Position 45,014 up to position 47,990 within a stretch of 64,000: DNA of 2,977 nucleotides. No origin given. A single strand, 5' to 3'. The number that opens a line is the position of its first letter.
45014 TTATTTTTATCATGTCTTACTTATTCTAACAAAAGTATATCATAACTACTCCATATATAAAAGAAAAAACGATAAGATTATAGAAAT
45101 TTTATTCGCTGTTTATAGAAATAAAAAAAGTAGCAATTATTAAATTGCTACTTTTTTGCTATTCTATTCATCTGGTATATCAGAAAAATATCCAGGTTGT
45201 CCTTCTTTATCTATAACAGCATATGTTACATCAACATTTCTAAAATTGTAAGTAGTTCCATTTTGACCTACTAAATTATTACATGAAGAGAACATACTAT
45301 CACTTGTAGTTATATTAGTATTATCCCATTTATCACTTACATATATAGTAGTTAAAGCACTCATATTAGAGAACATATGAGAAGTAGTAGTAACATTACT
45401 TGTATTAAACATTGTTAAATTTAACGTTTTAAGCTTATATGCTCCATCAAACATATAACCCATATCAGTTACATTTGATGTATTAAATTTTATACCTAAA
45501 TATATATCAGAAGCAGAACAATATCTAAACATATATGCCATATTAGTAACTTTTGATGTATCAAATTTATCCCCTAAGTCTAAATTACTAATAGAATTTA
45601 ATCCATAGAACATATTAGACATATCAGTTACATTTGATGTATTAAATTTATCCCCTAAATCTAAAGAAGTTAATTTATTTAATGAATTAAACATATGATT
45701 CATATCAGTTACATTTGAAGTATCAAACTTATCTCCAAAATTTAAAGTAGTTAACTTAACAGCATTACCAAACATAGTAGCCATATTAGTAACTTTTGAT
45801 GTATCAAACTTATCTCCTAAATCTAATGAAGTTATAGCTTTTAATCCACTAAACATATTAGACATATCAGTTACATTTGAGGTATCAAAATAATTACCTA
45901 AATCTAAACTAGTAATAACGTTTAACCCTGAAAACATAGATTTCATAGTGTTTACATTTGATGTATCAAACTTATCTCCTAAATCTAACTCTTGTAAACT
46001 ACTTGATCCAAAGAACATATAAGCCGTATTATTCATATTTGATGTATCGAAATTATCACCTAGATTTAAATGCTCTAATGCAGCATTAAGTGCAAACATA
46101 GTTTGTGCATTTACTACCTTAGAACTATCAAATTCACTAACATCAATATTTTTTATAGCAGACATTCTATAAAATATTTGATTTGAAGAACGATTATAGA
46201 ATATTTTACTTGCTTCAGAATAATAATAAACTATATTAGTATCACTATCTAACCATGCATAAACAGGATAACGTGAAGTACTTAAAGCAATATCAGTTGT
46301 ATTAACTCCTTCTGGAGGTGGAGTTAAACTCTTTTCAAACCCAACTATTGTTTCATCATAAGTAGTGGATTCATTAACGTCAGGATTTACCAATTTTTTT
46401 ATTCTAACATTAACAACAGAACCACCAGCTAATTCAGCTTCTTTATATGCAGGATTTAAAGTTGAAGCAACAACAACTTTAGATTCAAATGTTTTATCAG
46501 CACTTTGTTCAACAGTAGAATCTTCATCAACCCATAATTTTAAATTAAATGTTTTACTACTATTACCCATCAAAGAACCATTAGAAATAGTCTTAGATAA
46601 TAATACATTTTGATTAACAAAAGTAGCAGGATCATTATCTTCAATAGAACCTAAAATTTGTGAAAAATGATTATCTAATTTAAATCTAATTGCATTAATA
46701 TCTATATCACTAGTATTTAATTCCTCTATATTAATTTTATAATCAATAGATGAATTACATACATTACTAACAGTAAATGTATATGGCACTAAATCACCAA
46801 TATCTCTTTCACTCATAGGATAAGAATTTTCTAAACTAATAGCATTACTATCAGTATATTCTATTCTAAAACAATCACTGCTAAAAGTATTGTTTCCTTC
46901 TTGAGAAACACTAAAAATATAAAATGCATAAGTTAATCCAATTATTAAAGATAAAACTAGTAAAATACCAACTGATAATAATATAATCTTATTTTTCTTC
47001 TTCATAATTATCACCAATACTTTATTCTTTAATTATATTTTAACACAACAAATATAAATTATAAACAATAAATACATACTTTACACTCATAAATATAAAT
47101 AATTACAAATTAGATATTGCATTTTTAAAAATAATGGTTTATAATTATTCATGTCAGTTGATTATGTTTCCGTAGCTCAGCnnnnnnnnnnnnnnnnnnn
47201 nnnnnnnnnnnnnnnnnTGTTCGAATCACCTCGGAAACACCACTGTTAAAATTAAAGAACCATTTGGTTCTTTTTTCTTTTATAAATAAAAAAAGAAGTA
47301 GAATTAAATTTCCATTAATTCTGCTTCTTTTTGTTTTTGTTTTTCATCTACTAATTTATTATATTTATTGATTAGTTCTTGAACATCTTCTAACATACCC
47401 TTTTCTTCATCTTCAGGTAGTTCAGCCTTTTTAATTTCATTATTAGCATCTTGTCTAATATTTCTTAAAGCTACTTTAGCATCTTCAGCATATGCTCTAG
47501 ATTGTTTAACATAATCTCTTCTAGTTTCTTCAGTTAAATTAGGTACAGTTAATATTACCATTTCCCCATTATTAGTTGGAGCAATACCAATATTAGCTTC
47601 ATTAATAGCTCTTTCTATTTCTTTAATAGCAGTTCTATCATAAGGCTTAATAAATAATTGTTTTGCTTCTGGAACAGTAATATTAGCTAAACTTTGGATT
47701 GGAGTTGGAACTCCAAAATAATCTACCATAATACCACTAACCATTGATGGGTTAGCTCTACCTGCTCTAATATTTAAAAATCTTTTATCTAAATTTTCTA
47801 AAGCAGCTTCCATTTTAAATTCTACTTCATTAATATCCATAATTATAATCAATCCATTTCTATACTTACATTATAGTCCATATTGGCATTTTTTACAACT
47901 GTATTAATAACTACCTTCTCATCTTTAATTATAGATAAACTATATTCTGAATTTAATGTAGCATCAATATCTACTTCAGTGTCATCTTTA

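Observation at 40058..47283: Three DUF285 repeat-protein genes in tandem, directly upstream of tRNA-Arg(UCU)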

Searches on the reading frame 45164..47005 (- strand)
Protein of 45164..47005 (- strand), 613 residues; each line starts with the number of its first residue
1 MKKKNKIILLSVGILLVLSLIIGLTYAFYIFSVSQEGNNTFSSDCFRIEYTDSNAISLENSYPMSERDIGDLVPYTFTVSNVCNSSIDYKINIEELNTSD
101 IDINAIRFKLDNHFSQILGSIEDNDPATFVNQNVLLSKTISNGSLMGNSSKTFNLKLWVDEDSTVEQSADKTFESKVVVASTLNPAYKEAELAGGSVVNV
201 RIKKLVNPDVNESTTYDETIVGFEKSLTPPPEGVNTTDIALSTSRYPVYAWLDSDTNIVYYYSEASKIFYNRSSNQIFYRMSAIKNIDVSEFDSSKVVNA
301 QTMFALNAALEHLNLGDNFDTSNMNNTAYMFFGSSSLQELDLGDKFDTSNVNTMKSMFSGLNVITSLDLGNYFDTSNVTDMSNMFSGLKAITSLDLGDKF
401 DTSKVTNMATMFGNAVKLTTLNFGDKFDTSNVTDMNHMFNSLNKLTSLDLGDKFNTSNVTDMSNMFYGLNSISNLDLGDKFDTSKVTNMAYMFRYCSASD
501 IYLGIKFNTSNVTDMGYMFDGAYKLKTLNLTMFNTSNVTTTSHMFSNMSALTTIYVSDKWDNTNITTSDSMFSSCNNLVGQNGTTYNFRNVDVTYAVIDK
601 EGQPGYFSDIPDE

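Call 4: search_protein_families(library=pfam, proteins=[window:45164-47005:-], max_evalue=0.01)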
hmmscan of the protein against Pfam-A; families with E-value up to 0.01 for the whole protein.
window:45164-47005:- (613 aa): 2 families
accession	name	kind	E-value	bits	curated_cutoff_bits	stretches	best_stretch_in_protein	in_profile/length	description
PF03382.20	DUF285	-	4.4e-57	191.5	25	4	398-498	18-112/120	Mycoplasma protein of unknown function, DUF285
PF13855.12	LRR_8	-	1.2e-05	25.5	27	0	355-397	18-57/61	Leucine rich repeat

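Call 5: search_protein_families(library=ncbifam, proteins=[window:45164-47005:-], max_evalue=0.01)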
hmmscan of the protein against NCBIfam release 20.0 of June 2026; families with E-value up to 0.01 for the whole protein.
window:45164-47005:- (613 aa): 1 family
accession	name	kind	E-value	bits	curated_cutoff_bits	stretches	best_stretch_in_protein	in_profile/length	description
TIGR02167.2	Liste_lipo_26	repeat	1.9e-47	158.4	30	8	384-409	1-25/26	PARCEL repeat-containing surface protein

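Call 77: predict_structure(alignment_id=A5)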
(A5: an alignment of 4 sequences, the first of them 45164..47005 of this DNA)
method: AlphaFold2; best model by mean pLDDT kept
length: 613 residues; sequences in the alignment: 4
mean_pLDDT: 80.3   pTM: 0.64
mean pLDDT of the five models: 80.3, 77.6, 76.8, 70.3, 66.3
residues with pLDDT >= 90: 224; 70-90: 267; 50-70: 65; < 50: 57
segments of 3 or more residues with pLDDT < 50: 24-42, 183-186, 587-613
pLDDT, mean of each block of 10 residues (from residue 1): 64 77 42 29 65 68 77 81 71 85 89 83 66 78 78 88 83 82 58 91 80 58 90 89 87 92 84 85 91 90 93 93 94 95 91 96 87 92 96 91 97 94 92 96 90 91 93 86 94 82 70 94 82 89 86 79 79 65 48 37 35 36
secondary structure, 60 per line:
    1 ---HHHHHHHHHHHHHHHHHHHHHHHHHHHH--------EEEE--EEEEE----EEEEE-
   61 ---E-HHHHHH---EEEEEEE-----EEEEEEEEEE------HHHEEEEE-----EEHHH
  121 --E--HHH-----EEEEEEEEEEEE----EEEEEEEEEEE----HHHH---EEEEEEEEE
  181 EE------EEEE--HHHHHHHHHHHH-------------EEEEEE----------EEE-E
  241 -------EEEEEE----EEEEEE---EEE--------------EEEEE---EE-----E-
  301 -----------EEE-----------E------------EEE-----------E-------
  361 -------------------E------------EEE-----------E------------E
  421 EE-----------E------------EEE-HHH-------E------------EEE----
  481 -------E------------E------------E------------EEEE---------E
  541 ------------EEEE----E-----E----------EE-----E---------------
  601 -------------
elements in order: H4-31 E40-43 E46-50 E55-59 H66-71 E75-81 E87-96 E106-110 E134-145 E150-160 H165-168 E172-182 E189-192 H195-206 E220-225 E236-238 E248-253 E258-263 E267-269 E284-288 E312-314 E339-341 E393-395 E420-422 E447-449 E474-476 E527-530 E553-556

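Call 80: fold_search(model_id=the predicted structure, library=pdb)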
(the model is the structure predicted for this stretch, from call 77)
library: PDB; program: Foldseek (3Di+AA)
matches with E <= 10: 1287; with E <= 0.001: 2
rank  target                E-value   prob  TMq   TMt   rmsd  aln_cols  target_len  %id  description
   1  4z0c_A                2.1e-04  1.00  0.17  0.15  14.4       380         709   17  Crystal structure of TLR13-ssRNA13 complex (released 2015-10-07)
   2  6k0m                  5.8e-04  0.33  0.10  0.11  29.7       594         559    9  Catalytic domain of GH87 alpha-1,3-glucanase from Paenibacillus glycanilyticus FH11 (released 2019-12-25)
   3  6k0p_A                1.7e-03  0.25  0.11  0.11  29.8       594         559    9  Catalytic domain of GH87 alpha-1,3-glucanase D1045A in complex with nigerose (released 2019-12-25)
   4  4r6g                  1.8e-03  0.91  0.14  0.16  16.4       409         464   13  Crystal structure of computational designed leucine rich repeats DLRR_K in space group P22121 (released 2015-01-07)
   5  6k0v_A                2.8e-03  0.18  0.11  0.12  28.9       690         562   10  Catalytic domain of GH87 alpha-1,3-glucanase D1069A in complex with tetrasaccharides (released 2019-12-25)
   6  6k0s_A                3.0e-03  0.21  0.11  0.11  29.3       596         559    9  Catalytic domain of GH87 alpha-1,3-glucanase D1069A in complex with nigerose (released 2019-12-25)
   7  6k0q_A                3.4e-03  0.15  0.09  0.10  29.0       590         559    8  Catalytic domain of GH87 alpha-1,3-glucanase D1068A in complex with nigerose (released 2019-12-25)
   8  5yq5_B                3.6e-03  0.85  0.14  0.23  15.1       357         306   13  Crystal structure of human osteomodulin (released 2018-04-25)
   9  4bv4_R                5.1e-03  0.85  0.14  0.18  13.9       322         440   13  Structure and allostery in Toll-Spatzle recognition (released 2013-12-04)
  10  8wvx_A                5.1e-03  0.80  0.14  0.13  17.8       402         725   13  Cryo-EM structure of LGR4 in complex with Norrin(dimer) (released 2024-10-30)
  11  5awc_A                5.3e-03  0.23  0.10  0.09  20.4       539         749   10  Crystal structure of human TLR8 in complex with MB-564 (released 2016-07-20)
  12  3w3j_B                5.6e-03  0.57  0.13  0.11  21.7       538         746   12  Crystal structure of human TLR8 in complex with CL097 (released 2013-04-03)
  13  5a5c_A                5.9e-03  0.96  0.16  0.25  13.1       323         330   14  Structure of an engineered neuronal LRRTM2 adhesion molecule (released 2016-02-03)
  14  5zln_B                6.1e-03  0.77  0.15  0.13  19.9       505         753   13  Crystal structure of mouse TLR9 in complex with two DNAs (CpG DNA and TCGCCA DNA) (released 2018-04-25)
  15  3bz5                  6.1e-03  0.69  0.13  0.17  15.2       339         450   11  Functional domain of InlJ from Listeria monocytogenes includes a cysteine ladder (released 2008-06-17)
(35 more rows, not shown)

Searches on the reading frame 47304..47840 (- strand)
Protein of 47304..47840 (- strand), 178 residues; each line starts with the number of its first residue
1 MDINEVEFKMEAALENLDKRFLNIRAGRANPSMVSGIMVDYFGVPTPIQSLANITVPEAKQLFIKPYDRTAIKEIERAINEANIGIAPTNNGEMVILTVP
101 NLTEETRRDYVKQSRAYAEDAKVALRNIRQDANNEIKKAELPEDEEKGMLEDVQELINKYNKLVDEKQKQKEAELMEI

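Call 61: find_encoding_contigs(protein=window:47304-47840:-, flank=10000, max_places=10)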
Protein window:47304-47840:- (178 aa): 23 contigs read that carry it; 10 places shown.
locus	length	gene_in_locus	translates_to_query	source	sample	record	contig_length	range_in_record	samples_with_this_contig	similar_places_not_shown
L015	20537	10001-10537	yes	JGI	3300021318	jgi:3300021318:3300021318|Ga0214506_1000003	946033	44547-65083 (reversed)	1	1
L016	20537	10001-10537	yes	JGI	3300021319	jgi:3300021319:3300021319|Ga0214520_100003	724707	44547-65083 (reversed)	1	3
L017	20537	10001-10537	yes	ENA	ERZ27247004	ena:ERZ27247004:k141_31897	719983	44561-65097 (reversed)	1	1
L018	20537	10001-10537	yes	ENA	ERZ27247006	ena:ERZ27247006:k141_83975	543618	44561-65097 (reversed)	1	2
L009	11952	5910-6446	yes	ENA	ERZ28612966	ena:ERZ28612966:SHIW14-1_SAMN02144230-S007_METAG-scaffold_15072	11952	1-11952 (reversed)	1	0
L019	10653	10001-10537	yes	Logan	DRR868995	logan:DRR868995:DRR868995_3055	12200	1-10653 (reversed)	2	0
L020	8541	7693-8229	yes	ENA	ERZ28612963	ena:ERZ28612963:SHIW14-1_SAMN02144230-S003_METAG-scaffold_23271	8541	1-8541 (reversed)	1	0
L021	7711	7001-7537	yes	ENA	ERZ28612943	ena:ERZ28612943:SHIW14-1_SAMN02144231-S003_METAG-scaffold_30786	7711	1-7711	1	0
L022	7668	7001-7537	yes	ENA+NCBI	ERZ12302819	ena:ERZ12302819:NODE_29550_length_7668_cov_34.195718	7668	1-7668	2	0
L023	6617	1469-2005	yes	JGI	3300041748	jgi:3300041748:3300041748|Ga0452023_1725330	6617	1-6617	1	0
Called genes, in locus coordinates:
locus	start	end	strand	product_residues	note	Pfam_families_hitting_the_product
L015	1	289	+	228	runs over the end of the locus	PF20582:UPF0758_N, PF04002:RadC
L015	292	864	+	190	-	PF01551:Peptidase_M23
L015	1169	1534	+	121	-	-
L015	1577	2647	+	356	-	PF00990:GGDEF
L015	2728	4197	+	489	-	PF01336:tRNA_anti-codon, PF00152:tRNA-synt_2, PF01409:tRNA-synt_2d (faint)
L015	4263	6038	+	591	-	-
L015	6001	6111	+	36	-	-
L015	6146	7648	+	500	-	PF12389:Peptidase_M73 (faint)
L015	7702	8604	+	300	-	PF01261:AP_endonuc_2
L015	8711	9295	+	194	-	-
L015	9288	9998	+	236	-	-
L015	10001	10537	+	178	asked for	PF01765:RRF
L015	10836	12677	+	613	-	PF03382:DUF285, PF13855:LRR_8 (faint), PF03382:DUF285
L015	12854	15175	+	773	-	PF03382:DUF285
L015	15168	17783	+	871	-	-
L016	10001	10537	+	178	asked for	PF01765:RRF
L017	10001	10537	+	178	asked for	PF01765:RRF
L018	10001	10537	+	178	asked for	PF01765:RRF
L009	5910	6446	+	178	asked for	PF01765:RRF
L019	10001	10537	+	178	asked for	PF01765:RRF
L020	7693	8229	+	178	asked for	PF01765:RRF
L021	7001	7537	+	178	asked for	PF01765:RRF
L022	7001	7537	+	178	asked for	PF01765:RRF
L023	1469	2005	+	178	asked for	PF01765:RRF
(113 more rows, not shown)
